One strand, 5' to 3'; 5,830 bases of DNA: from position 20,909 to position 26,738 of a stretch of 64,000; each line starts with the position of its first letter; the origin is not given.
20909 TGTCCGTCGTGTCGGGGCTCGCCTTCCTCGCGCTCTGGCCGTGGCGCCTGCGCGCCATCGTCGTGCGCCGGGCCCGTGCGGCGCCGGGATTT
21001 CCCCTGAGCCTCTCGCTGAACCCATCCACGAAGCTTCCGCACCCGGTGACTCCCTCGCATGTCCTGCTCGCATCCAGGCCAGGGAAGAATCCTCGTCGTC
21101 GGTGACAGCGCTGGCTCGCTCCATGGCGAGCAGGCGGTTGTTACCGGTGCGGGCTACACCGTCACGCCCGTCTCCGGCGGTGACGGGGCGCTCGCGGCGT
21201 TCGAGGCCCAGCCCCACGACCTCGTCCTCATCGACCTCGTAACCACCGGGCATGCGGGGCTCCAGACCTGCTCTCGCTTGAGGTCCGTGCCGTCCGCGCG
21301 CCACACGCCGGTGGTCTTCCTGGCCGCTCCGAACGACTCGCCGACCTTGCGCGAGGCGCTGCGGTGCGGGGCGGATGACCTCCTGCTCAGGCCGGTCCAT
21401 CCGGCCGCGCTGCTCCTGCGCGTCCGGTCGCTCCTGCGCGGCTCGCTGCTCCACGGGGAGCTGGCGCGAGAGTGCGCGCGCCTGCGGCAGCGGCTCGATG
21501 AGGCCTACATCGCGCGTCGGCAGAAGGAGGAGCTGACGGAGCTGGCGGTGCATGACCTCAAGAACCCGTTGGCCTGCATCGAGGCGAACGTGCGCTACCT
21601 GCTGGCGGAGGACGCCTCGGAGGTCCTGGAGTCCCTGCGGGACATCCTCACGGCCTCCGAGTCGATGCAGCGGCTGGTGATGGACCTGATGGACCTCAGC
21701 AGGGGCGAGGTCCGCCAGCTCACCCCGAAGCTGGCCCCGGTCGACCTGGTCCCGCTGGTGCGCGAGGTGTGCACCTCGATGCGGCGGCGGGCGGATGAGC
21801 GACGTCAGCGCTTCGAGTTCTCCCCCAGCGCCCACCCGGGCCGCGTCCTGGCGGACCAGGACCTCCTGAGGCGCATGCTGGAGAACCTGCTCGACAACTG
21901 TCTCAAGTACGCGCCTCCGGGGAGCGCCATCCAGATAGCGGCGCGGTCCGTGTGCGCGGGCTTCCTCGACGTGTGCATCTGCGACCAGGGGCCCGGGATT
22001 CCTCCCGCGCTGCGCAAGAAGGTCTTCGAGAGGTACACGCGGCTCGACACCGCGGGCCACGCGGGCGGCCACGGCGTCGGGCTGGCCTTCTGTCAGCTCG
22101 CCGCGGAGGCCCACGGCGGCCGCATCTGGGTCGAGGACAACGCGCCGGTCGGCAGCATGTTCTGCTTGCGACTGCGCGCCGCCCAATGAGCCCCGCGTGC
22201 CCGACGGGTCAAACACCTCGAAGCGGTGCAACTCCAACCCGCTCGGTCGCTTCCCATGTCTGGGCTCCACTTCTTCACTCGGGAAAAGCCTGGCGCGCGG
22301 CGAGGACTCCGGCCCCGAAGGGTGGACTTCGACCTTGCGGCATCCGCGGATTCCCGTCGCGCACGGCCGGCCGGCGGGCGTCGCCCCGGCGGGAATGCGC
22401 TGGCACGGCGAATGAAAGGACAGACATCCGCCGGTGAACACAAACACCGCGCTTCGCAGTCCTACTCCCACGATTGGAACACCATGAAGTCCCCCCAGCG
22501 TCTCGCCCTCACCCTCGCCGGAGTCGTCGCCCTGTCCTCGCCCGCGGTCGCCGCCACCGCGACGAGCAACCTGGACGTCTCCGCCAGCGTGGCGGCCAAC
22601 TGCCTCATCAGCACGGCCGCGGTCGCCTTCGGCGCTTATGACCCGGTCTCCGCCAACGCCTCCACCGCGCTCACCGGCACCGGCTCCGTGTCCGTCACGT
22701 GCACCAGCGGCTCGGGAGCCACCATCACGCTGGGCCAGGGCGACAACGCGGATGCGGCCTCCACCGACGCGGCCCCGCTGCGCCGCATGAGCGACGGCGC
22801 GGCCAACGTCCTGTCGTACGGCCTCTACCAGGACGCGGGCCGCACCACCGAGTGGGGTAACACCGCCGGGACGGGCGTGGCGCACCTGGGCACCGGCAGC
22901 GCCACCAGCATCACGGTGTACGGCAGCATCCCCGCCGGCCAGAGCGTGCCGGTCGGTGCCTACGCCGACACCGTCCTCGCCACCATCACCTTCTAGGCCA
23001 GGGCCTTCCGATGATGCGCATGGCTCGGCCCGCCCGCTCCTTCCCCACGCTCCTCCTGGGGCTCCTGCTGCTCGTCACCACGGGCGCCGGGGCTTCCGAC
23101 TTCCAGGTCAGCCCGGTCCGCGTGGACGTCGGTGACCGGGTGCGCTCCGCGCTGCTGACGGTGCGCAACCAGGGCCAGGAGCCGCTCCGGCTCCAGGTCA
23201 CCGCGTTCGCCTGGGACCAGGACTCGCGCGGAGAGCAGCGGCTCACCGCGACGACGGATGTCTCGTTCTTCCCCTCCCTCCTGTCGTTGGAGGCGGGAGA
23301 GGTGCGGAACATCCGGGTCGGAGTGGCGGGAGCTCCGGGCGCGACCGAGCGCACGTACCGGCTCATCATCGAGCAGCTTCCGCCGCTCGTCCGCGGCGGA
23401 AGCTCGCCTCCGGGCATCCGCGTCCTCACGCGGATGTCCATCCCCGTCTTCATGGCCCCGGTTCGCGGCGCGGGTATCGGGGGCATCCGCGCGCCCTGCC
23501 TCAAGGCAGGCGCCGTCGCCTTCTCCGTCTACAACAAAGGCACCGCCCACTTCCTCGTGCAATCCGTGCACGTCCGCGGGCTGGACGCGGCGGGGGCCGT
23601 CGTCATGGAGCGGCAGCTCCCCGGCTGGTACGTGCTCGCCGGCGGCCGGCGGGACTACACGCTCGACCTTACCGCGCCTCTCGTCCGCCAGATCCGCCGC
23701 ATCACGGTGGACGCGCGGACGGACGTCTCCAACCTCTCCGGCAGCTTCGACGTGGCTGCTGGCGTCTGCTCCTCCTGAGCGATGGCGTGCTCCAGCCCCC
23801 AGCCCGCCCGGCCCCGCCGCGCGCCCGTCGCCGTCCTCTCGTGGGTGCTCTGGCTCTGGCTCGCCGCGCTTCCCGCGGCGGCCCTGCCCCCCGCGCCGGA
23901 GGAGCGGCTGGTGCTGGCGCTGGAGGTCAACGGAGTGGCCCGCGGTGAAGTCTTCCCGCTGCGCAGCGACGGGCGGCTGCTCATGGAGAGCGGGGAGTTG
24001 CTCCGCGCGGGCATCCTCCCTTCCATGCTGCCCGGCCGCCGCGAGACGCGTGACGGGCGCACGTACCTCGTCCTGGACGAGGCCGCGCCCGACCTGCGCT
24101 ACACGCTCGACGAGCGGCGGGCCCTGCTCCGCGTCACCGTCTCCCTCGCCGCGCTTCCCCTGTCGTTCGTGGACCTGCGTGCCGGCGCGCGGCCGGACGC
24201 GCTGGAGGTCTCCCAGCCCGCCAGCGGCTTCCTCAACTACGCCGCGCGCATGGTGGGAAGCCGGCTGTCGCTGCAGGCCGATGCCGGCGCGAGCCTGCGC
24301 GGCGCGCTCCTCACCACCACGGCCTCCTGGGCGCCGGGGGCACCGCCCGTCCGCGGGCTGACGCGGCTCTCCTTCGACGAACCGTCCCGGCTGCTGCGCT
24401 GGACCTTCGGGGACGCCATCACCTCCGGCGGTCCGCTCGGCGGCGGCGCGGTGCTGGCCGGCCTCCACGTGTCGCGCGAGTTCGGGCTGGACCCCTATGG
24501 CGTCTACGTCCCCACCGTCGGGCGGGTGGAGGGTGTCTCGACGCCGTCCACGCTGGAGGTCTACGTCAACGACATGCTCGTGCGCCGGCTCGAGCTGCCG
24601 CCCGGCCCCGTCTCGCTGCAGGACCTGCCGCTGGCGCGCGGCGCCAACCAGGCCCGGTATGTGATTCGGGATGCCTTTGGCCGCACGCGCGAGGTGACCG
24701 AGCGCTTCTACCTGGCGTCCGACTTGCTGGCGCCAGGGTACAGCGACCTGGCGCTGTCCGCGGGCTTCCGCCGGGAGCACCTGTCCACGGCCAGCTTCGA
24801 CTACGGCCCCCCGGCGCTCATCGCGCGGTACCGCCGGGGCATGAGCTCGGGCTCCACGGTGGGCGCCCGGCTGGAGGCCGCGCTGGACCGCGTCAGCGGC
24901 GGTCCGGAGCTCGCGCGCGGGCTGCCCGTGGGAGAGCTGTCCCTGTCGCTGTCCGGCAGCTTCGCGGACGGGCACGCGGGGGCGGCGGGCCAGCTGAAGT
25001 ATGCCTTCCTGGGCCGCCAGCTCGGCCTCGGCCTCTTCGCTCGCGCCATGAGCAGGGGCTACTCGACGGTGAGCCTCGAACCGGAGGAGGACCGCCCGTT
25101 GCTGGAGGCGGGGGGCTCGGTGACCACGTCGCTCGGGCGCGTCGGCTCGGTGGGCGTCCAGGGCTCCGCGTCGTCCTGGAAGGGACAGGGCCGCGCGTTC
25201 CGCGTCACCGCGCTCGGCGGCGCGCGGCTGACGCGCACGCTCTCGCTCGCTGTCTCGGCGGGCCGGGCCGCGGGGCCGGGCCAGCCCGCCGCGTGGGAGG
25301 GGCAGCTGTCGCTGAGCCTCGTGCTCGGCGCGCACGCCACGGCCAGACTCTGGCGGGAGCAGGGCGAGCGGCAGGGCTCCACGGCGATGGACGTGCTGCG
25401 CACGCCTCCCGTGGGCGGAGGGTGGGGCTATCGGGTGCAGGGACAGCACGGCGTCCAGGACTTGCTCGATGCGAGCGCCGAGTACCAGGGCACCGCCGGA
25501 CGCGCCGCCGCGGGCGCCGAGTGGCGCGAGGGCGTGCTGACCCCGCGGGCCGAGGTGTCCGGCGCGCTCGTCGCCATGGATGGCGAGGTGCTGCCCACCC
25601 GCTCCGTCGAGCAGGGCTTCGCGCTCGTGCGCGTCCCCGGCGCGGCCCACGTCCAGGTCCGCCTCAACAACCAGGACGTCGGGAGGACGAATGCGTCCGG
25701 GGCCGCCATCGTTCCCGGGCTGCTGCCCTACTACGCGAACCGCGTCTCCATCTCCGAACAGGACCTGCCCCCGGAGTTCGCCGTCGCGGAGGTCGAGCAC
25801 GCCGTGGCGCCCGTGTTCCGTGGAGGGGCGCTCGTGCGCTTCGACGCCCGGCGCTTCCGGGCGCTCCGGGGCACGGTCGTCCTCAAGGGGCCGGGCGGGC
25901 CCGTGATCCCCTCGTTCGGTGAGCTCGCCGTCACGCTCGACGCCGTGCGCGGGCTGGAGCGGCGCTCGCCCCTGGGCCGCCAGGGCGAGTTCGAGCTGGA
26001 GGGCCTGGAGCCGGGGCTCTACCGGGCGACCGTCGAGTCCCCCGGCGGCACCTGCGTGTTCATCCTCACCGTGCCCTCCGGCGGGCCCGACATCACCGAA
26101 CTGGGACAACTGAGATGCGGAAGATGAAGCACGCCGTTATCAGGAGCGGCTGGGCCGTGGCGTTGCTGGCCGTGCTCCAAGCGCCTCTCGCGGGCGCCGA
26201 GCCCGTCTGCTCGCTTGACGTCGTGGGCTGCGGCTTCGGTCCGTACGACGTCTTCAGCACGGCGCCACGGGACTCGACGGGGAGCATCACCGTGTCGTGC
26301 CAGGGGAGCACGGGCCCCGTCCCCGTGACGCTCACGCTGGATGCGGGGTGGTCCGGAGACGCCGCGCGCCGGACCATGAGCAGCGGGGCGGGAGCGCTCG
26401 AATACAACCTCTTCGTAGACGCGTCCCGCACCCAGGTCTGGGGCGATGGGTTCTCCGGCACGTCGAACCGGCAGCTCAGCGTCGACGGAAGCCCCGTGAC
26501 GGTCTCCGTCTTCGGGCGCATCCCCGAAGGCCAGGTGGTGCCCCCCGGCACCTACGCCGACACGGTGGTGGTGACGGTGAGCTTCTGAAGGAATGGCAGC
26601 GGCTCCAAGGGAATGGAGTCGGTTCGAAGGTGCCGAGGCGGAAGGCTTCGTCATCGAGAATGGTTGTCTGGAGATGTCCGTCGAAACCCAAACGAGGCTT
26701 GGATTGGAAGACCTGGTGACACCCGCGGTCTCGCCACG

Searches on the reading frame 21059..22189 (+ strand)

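Call 31: search_protein_families(library=pfam, proteins=[window:21059-22189:+], max_evalue=0.001)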
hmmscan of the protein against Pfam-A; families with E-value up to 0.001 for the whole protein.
window:21059-22189:+ (376 aa): 3 families
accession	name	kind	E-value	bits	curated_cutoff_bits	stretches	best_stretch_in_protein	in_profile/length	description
PF02518.31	HATPase_c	-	5e-24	85.3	26.4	1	266-374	2-109/111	Histidine kinase-, DNA gyrase B-, and HSP90-like ATPase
PF00072.30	Response_reg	-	2.6e-16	60.2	30.2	1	11-122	1-110/111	Response regulator receiver domain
PF00512.31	HisKA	-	1.3e-08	35.2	26.9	1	156-217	2-64/66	His Kinase A (phospho-acceptor) domain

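Call 47: search_protein_families(library=ncbifam, proteins=[window:21059-22189:+], max_evalue=1e-20)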
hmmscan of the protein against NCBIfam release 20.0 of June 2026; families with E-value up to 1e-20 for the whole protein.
window:21059-22189:+ (376 aa): 24 families
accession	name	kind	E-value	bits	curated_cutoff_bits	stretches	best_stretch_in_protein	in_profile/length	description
NF006800.0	PRK09303.1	equivalog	7.1e-40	137.1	342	1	135-371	130-374/383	histidine kinase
NF041880.1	EPS_EpsF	equivalog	7.1e-37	127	900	1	153-365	271-482/492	response regulator EpsF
NF008312.0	PRK11100.1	equivalog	1.8e-35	122.7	356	1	133-373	237-473/477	two-component system sensor histidine kinase CreC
NF046044.1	PnpS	equivalog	3.8e-33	115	400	1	163-372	177-389/390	two-component system histidine kinase PnpS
TIGR02956.1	TMAO_torS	equivalog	4.2e-32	111.2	676.5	1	187-373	496-681/967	TMAO reductase system sensor histidine kinase/response regulator TorS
TIGR02966.1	phoR_proteo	equivalog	9.9e-32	110.3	334.2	1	164-371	122-332/333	phosphate regulon sensor histidine kinase PhoR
NF012163.2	BaeS_SmeS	equivalog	3e-31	108.8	500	1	133-368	220-451/457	sensor histidine kinase efflux regulator BaeS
NF041832.1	near_NosP_CTERM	subfamily_domain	3.1e-31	108.8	400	1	163-373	14-224/370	NahK/ErcS family hybrid sensor histidine kinase/response regulator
TIGR01386.1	cztS_silS_copS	subfamily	3.9e-31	108.5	292.55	1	134-371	222-455/457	heavy metal sensor histidine kinase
NF047465.1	hybrid_HK_LvrA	exception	5.9e-31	107.3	1200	1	156-371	202-419/819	hybrid histidine kinase/response regulator LvrA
NF008302.0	PRK11091.1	equivalog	6.2e-28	97.4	838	1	138-374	265-505/779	aerobic respiration two-component sensor histidine kinase ArcB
NF033092.0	HK_WalK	equivalog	6.6e-28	97.6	725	1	164-372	380-592/594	cell wall metabolism sensor histidine kinase WalK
NF041735.1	hist_kin_RppB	equivalog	1.6e-27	96.4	400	1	150-372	210-437/438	two-component system sensor histidine kinase RppB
NF052574.1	HisKinEspCMyxo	equivalog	4e-25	88.1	1200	0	165-376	426-639/785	serine histidine kinase EspC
NF045595.1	HK_scytonemin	equivalog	1.2e-24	86.7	865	1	141-371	400-632/637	scytonemin biosynthesis sensor histidine kinase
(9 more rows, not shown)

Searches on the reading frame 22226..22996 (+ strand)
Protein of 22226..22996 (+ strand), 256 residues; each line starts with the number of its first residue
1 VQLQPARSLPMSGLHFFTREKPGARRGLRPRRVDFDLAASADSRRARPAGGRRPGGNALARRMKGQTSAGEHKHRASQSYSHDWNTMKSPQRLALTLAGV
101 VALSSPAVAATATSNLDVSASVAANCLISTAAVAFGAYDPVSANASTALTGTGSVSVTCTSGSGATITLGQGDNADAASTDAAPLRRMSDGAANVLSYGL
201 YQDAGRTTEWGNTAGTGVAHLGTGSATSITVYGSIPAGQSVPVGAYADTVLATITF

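Call 31: search_protein_families(library=pfam, proteins=[window:22226-22996:+], max_evalue=0.001)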
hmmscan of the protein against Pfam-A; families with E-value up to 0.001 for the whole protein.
window:22226-22996:+ (256 aa): 1 family
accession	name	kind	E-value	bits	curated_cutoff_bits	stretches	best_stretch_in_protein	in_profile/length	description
PF05229.21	SCPU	-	3.8e-33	115.2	22.4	1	113-253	2-138/138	Spore Coat Protein U domain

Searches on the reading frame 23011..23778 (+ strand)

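Call 31: search_protein_families(library=pfam, proteins=[window:23011-23778:+], max_evalue=0.001)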
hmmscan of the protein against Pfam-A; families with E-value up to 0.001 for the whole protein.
window:23011-23778:+ (255 aa): 1 family
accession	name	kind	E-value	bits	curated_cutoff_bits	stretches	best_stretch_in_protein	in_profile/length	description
PF00345.26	PapD_N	-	1.4e-12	48.2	23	1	31-150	2-122/126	Pili and flagellar-assembly chaperone, PapD N-terminal domain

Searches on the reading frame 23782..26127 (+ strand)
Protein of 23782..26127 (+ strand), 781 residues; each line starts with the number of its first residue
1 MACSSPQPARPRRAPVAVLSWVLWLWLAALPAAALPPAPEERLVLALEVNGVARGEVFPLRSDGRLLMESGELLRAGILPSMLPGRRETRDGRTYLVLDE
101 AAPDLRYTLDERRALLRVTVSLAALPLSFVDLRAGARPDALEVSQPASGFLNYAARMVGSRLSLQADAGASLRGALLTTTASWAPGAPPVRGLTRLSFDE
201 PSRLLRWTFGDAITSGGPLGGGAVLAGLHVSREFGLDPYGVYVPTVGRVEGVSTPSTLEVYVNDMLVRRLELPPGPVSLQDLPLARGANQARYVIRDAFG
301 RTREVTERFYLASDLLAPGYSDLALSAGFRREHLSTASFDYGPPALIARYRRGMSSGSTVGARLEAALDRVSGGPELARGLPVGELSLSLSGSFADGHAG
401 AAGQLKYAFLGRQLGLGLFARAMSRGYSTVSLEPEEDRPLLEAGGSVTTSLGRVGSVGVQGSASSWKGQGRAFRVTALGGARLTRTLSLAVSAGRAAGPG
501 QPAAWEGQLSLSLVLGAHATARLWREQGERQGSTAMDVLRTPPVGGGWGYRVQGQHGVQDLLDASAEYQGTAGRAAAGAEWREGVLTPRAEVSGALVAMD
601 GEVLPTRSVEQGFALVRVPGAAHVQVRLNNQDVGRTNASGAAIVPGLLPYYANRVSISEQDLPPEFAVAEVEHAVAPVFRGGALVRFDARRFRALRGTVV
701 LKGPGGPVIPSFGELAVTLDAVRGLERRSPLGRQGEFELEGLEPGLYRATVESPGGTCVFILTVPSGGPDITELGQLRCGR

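Call 31: search_protein_families(library=pfam, proteins=[window:23782-26127:+], max_evalue=0.001)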
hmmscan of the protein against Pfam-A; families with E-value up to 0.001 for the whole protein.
window:23782-26127:+ (781 aa): 1 family
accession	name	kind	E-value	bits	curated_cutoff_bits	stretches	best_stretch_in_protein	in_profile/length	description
PF00577.26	Usher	-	1.4e-19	70.8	27.1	1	447-686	305-546/549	Outer membrane usher protein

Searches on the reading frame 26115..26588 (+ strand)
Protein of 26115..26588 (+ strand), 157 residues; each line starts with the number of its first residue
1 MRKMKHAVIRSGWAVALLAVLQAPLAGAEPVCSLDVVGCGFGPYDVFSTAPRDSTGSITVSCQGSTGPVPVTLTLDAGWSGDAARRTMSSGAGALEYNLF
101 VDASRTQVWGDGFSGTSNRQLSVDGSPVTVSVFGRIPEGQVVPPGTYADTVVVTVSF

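Call 31: search_protein_families(library=pfam, proteins=[window:26115-26588:+], max_evalue=0.001)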
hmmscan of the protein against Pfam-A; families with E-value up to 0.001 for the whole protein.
window:26115-26588:+ (157 aa): 1 family
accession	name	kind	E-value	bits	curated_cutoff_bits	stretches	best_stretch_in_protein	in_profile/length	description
PF05229.21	SCPU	-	4.4e-28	98.8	22.4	1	29-154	12-138/138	Spore Coat Protein U domain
